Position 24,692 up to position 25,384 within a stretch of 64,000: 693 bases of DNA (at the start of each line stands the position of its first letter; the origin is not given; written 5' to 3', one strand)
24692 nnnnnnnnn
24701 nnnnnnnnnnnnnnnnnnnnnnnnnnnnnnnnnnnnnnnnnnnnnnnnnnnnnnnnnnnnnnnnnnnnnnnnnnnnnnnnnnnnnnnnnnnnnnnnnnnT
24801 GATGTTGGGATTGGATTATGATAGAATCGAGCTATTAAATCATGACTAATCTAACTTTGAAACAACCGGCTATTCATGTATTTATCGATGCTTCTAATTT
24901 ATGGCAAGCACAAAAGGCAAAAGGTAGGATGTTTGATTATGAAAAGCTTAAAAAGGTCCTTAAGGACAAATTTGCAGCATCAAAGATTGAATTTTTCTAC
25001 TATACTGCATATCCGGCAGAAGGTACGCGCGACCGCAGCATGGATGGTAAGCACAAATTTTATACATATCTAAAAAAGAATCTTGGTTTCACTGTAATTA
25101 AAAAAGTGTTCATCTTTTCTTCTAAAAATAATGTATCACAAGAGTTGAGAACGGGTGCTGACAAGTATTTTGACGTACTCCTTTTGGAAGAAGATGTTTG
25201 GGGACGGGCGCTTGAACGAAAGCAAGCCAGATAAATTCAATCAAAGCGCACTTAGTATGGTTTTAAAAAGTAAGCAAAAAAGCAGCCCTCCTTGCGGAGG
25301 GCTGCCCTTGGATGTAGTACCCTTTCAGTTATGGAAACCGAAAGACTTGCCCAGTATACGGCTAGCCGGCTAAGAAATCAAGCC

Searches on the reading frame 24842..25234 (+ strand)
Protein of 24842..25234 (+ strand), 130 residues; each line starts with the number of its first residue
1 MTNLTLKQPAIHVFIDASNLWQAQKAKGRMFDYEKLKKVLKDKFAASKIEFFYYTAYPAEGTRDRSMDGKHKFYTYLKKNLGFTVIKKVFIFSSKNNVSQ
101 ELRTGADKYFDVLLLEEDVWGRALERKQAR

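Call 91: search_protein_families(library=pfam, proteins=[window:24842-25234:+], max_evalue=0.01)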
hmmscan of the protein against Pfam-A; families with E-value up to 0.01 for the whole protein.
window:24842-25234:+ (130 aa): 1 family
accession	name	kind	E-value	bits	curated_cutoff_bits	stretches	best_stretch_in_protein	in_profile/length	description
PF01936.24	NYN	-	0.00087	20.3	24.2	1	11-103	2-82/145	NYN domain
